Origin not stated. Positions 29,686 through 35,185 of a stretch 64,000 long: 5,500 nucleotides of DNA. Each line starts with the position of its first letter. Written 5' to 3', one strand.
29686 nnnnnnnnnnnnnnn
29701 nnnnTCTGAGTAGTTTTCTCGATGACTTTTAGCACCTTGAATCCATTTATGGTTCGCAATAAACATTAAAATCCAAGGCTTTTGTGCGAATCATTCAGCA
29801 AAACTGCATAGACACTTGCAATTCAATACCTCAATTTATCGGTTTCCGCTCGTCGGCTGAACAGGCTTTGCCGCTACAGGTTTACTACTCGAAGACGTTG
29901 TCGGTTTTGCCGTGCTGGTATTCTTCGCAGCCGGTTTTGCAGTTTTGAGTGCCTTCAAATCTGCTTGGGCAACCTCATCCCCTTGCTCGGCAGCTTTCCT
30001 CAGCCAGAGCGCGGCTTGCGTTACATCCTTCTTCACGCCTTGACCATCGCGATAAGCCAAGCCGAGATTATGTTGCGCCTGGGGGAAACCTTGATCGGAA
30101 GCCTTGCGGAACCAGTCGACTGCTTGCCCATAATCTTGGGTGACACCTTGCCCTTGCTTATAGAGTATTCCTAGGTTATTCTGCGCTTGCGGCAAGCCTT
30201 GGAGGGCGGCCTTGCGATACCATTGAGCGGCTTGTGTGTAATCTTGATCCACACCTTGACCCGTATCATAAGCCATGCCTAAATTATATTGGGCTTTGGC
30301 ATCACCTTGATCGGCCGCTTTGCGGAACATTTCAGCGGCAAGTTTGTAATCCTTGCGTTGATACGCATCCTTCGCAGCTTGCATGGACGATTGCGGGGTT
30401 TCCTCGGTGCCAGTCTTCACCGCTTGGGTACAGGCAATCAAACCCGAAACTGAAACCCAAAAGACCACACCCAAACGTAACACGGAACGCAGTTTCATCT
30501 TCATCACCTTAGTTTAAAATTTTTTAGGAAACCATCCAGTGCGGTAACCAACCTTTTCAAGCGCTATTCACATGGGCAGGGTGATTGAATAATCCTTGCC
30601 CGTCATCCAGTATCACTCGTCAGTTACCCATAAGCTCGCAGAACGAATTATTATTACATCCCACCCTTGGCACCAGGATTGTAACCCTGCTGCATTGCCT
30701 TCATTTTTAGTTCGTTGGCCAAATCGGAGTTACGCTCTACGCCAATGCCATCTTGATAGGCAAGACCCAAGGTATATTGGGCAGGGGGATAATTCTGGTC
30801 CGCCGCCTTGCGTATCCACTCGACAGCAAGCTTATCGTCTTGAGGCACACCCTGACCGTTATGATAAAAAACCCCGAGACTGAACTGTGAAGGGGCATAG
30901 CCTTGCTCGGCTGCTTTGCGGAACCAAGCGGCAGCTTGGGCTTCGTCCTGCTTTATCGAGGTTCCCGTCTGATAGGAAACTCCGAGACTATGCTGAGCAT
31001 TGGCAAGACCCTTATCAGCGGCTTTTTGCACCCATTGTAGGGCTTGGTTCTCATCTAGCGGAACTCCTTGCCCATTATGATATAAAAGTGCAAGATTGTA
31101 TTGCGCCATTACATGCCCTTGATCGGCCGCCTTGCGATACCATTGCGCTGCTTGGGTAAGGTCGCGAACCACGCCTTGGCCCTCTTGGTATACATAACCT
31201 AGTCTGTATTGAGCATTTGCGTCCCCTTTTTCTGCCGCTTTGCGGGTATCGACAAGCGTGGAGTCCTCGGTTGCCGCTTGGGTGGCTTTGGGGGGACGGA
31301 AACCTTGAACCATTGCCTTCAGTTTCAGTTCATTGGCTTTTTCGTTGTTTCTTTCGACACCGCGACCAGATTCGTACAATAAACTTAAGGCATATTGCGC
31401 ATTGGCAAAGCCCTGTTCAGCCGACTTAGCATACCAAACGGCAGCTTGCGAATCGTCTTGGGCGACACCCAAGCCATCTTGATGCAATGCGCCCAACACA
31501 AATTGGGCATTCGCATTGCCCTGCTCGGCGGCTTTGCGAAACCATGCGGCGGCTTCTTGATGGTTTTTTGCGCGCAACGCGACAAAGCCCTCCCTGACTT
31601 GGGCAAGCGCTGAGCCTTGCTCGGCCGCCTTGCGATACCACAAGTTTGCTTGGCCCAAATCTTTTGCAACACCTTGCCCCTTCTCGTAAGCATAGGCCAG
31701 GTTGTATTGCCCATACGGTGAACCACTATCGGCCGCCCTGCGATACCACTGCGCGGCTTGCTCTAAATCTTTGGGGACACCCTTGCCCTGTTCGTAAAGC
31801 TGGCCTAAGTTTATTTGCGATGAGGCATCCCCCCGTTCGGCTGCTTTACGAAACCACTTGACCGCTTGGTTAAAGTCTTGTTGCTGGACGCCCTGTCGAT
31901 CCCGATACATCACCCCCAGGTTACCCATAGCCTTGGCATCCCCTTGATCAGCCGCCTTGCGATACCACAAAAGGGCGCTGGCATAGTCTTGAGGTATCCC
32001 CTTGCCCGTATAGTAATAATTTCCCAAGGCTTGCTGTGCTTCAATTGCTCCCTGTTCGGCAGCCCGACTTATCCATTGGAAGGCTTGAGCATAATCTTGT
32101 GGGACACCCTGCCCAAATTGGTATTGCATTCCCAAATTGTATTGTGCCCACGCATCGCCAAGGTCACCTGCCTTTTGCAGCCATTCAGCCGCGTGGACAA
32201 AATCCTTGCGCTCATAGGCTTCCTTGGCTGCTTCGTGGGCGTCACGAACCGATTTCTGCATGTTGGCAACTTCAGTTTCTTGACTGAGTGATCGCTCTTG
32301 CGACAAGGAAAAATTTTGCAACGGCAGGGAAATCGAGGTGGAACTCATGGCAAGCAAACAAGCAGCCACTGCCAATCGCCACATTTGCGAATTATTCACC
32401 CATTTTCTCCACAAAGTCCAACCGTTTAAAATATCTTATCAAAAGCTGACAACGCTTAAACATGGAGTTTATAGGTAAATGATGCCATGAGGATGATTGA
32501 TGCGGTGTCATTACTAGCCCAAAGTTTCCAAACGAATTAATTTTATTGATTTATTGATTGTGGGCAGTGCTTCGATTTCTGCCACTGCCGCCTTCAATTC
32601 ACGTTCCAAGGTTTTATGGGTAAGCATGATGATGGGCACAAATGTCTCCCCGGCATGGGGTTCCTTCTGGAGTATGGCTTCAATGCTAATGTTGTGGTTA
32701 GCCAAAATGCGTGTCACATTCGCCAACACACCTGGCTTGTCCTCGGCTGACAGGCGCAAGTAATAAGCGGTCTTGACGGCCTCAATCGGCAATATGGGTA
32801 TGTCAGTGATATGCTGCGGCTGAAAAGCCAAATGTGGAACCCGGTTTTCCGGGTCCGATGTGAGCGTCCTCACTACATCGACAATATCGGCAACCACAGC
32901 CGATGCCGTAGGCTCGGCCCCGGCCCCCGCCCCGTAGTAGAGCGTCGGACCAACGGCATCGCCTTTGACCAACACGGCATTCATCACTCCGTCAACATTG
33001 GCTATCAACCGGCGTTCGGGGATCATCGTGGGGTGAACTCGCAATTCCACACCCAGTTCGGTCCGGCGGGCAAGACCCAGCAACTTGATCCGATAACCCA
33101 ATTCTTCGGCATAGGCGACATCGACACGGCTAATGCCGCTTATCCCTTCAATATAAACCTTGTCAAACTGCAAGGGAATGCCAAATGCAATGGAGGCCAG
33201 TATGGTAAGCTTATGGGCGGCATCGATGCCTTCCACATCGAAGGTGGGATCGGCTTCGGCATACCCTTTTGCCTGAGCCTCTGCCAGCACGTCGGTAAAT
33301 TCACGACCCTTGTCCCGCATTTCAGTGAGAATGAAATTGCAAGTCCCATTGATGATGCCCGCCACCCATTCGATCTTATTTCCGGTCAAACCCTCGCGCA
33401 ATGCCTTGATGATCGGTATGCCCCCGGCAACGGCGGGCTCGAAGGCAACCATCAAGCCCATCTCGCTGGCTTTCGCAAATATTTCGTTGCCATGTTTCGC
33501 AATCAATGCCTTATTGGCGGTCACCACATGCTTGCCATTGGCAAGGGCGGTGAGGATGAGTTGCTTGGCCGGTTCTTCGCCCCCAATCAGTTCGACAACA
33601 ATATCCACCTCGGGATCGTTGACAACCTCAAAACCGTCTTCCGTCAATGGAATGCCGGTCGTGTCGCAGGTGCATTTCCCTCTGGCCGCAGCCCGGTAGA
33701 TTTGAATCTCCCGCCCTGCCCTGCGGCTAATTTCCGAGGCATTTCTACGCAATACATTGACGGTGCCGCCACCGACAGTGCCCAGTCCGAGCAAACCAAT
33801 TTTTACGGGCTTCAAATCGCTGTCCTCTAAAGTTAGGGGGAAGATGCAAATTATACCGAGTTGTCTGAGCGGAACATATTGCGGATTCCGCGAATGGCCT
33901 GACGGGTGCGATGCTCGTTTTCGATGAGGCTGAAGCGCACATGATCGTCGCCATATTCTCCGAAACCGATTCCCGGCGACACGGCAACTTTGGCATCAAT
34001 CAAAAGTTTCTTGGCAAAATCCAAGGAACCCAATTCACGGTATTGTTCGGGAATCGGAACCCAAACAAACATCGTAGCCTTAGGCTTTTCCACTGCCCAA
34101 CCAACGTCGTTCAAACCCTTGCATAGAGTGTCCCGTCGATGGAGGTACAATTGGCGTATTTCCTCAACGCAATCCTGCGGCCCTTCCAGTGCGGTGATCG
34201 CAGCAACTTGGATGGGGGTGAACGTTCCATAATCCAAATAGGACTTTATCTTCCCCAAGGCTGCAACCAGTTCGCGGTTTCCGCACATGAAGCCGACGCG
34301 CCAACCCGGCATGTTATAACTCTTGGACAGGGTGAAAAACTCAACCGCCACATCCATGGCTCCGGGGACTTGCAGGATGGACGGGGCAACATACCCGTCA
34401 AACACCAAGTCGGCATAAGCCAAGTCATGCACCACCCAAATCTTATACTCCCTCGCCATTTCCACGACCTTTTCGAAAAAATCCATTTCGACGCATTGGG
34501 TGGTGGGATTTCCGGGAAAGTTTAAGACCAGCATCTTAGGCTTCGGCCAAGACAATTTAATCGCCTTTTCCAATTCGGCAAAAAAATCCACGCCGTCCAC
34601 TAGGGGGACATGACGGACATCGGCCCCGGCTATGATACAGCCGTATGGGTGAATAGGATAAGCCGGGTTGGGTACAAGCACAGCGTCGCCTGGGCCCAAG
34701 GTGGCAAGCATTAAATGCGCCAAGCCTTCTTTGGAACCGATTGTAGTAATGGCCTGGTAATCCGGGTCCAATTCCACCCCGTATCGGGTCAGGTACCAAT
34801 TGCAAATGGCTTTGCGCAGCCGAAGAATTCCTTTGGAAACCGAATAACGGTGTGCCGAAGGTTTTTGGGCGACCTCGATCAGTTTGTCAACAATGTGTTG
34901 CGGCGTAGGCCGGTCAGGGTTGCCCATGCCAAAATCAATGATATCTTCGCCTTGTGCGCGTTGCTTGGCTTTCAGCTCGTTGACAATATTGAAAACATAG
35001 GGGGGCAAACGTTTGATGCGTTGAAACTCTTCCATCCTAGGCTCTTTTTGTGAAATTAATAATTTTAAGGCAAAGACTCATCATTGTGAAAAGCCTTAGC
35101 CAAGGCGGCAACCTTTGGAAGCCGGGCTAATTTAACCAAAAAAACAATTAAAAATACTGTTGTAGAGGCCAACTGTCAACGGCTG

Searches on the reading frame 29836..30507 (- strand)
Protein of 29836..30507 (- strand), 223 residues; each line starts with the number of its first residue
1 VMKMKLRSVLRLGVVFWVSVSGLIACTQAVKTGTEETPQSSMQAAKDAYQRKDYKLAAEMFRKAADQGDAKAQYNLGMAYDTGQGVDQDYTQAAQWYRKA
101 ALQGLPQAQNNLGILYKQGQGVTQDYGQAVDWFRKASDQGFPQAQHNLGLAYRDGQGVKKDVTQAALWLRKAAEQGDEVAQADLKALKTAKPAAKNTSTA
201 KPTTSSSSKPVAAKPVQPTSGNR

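Call 19: search_protein_families(library=pfam, proteins=[window:29836-30507:-], max_evalue=0.0001)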
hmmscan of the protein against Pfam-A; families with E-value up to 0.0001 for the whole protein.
window:29836-30507:- (223 aa): 1 family
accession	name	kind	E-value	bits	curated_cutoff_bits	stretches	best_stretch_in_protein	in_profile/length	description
PF08238.18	Sel1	-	5.2e-40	134.9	30.7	3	70-104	1-35/36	Sel1 repeat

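Call 74: find_encoding_contigs(protein=window:29836-30498:-, flank=7000, max_places=8)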
Protein window:29836-30498:- (220 aa): 21 contigs read that carry it; 8 places shown.
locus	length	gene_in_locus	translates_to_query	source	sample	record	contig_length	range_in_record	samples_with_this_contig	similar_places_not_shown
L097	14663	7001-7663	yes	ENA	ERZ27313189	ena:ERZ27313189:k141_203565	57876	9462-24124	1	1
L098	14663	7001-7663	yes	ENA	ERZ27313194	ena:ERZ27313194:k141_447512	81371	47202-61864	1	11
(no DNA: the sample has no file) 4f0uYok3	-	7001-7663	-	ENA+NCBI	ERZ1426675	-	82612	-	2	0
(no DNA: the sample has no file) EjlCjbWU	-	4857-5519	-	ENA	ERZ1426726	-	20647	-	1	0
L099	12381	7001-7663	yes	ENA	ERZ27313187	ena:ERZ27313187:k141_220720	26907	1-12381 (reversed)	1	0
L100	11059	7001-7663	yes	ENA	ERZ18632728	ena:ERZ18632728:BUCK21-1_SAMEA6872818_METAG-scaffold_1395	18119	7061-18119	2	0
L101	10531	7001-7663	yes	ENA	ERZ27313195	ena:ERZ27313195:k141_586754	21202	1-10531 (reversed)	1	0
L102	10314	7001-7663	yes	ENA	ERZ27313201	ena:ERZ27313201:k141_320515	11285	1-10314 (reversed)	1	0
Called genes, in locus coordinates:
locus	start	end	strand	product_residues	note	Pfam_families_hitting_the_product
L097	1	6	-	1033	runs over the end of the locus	PF04453:LptD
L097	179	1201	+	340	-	PF01636:APH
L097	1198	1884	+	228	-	PF00483:NTP_transferase, PF12804:NTP_transf_3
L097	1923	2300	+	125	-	PF09685:MamF_MmsF (weak)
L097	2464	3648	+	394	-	PF00155:Aminotran_1_2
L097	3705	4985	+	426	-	PF03447:NAD_binding_3, PF00742:Homoserine_dh, PF01842:ACT, PF22629:ACT_AHAS_ss (weak)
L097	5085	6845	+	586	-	-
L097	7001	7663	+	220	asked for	-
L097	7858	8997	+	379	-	PF02463:SMC_N (faint), PF13175:AAA_15 (faint), PF13304:AAA_21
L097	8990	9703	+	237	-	-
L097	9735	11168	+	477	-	PF14821:Thr_synth_N, PF24857:THR4_C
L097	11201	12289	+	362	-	PF02463:SMC_N (faint), PF11398:DUF2813 (faint), PF13304:AAA_21, PF13175:AAA_15 (weak)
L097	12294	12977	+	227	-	PF14103:DUF4276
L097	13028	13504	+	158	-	PF11396:PepSY_like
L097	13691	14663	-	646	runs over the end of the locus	PF07819:PGAP1 (weak)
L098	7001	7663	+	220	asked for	-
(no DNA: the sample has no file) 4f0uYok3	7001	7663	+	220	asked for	-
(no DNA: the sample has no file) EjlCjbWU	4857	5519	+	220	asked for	-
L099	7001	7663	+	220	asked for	-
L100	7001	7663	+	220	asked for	-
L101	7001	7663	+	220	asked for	-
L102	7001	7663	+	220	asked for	-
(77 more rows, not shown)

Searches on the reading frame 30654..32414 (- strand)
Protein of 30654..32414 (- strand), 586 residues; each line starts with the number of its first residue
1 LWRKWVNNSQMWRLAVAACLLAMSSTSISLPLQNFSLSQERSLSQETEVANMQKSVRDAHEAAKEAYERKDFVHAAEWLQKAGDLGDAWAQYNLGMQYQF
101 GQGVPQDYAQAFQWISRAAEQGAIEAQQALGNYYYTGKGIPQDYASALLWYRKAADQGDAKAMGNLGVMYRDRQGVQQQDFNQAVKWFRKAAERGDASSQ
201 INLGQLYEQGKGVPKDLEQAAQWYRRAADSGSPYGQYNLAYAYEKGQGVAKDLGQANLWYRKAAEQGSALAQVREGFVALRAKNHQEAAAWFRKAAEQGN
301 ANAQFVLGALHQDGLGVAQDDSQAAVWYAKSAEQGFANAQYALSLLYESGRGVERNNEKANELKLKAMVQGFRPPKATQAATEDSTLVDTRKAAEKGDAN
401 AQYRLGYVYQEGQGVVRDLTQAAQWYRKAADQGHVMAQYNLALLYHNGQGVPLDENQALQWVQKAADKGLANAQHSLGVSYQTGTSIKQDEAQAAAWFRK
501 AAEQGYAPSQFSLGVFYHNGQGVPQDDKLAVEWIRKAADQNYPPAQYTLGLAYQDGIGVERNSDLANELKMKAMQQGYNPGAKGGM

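Call 19: search_protein_families(library=pfam, proteins=[window:30654-32414:-], max_evalue=0.0001)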
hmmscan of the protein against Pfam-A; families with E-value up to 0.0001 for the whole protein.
window:30654-32414:- (586 aa): 2 families
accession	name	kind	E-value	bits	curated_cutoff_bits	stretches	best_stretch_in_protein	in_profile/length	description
PF08238.18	Sel1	-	1.9e-121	392.6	30.7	10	399-434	1-36/36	Sel1 repeat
PF23310.1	TPR_27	-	9.6e-09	35.3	27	0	265-309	24-69/110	Plant tetratrico peptide repeats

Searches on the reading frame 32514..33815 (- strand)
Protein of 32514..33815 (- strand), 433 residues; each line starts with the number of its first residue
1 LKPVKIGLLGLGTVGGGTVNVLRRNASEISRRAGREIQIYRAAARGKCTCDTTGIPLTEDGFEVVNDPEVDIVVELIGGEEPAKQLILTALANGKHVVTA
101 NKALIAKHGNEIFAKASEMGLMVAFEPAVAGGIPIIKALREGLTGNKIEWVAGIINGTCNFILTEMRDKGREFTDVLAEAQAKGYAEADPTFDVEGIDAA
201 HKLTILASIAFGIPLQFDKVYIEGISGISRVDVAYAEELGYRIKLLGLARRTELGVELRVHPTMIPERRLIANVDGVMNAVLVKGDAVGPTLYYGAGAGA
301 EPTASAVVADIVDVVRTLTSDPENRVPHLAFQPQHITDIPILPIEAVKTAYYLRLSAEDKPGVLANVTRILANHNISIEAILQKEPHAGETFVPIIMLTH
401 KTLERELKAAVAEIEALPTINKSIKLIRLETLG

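Call 19: search_protein_families(library=pfam, proteins=[window:32514-33815:-], max_evalue=0.0001)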
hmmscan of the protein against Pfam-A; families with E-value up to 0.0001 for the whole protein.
window:32514-33815:- (433 aa): 5 families
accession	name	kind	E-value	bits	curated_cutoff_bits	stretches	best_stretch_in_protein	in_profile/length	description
PF00742.24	Homoserine_dh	-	1.4e-68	230.6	22.9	1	134-312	1-173/173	Homoserine dehydrogenase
PF03447.22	NAD_binding_3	-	2.2e-19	70.7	24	1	10-126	1-116/116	Homoserine dehydrogenase, NAD binding domain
PF01842.31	ACT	-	1.3e-13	50.9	27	1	351-418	1-65/66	ACT domain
PF22629.2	ACT_AHAS_ss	-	4.2e-07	30.5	27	1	353-420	1-65/67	AHAS small subunit-like ACT domain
PF13291.12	ACT_4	-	4.4e-05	24.5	27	0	353-418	9-73/80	ACT domain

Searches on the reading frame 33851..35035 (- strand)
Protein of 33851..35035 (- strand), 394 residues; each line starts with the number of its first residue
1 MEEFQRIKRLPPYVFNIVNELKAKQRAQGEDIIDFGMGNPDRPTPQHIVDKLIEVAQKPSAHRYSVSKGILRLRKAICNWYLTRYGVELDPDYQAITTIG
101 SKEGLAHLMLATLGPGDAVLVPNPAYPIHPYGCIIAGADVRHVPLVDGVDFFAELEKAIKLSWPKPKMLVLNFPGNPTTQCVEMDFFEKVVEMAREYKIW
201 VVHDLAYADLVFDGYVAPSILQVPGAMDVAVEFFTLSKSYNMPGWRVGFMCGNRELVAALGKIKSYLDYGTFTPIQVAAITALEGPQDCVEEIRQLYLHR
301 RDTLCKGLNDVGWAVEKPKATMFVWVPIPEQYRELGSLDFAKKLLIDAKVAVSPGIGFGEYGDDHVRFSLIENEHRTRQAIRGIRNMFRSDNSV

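Call 19: search_protein_families(library=pfam, proteins=[window:33851-35035:-], max_evalue=0.0001)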
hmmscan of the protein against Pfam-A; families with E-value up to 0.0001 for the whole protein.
window:33851-35035:- (394 aa): 1 family
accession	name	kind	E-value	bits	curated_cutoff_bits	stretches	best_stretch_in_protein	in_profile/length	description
PF00155.27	Aminotran_1_2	-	1.8e-61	208.8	19.7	1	31-370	2-346/361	Aminotransferase class I and II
